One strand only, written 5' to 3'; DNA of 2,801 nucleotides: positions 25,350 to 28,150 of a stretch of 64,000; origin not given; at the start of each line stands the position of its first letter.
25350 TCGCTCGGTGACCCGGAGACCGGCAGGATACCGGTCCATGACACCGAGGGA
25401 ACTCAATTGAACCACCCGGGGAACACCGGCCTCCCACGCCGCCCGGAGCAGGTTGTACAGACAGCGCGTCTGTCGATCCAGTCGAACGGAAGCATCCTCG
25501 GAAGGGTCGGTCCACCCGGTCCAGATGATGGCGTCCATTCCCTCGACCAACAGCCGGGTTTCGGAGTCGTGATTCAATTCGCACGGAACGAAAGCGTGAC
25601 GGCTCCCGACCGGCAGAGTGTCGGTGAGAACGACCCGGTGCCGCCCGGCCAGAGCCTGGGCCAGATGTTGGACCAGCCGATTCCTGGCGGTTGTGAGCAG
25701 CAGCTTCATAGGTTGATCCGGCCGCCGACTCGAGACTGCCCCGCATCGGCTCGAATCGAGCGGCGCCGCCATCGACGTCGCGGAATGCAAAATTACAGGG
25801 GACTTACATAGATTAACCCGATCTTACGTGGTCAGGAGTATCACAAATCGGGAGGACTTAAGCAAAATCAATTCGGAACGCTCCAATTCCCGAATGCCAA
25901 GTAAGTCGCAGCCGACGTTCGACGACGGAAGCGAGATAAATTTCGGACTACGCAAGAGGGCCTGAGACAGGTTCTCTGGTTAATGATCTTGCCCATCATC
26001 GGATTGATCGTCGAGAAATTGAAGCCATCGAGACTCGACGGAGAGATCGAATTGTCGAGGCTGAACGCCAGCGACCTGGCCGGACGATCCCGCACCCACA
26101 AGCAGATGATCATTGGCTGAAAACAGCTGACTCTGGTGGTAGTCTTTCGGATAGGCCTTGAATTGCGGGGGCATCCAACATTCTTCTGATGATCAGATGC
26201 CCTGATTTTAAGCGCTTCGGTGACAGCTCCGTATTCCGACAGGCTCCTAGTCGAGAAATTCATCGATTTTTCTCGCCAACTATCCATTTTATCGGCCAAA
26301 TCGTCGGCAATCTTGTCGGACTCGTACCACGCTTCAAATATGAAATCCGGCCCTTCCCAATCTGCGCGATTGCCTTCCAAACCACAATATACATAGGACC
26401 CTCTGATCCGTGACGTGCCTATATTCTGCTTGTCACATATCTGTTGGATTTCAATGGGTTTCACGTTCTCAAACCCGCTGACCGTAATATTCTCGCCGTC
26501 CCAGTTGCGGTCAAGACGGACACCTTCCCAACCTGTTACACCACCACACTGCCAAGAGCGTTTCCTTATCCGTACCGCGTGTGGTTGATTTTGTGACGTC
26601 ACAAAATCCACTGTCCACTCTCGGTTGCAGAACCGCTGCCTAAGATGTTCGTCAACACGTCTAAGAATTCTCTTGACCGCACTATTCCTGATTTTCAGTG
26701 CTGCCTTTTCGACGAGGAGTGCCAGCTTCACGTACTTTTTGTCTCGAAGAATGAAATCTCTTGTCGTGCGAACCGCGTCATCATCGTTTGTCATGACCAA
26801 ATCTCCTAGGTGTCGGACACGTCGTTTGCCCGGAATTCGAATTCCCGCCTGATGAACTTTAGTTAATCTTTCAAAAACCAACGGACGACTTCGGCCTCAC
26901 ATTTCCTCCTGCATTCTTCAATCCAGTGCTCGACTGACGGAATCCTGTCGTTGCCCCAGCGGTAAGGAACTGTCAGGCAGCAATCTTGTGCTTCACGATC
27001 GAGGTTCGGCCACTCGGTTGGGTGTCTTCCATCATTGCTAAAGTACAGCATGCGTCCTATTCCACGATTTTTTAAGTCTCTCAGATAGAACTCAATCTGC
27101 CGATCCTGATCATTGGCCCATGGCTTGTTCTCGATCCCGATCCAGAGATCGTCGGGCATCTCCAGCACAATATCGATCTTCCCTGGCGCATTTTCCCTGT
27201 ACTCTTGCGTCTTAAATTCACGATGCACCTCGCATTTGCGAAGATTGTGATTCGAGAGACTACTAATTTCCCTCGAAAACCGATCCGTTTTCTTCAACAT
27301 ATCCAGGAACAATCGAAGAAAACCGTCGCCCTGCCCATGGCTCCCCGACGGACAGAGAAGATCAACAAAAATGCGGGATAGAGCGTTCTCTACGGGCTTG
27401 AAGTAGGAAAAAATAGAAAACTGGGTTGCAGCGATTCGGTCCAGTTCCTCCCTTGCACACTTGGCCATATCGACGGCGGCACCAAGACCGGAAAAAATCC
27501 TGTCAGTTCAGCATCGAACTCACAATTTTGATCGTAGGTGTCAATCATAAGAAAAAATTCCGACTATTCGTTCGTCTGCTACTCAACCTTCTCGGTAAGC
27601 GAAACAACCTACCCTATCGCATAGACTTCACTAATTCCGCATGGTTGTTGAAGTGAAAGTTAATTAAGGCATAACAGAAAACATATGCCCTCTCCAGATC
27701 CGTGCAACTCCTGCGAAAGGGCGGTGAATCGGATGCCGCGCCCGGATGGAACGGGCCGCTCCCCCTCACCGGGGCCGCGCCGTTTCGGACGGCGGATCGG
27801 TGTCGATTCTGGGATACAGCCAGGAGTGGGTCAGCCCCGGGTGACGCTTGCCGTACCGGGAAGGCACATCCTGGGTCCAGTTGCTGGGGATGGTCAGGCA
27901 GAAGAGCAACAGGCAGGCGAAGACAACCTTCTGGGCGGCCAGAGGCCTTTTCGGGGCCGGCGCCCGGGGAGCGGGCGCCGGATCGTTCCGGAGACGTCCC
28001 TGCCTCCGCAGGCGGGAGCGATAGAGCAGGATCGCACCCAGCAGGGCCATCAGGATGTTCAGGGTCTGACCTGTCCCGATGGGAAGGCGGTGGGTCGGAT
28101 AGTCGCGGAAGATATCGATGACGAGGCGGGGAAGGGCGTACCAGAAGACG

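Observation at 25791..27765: AT-rich 2-kb islet inserted between an epimerase operon and lgt, encoding a PD-(D/E)xK nuclease and an unrecognisable 309-aa partner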

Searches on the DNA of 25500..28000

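Call 45: search_rna_families(source=window, start=25500, end=28000, threshold=evalue, max_evalue=1)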
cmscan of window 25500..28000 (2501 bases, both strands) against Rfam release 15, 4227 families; matches with E-value up to 1: 1.
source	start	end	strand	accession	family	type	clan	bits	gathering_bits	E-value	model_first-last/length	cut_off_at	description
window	27951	27996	-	RF01668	P10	Gene; sRNA;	-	17.6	37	0.58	1-72/72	no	Pseudomonas sRNA P10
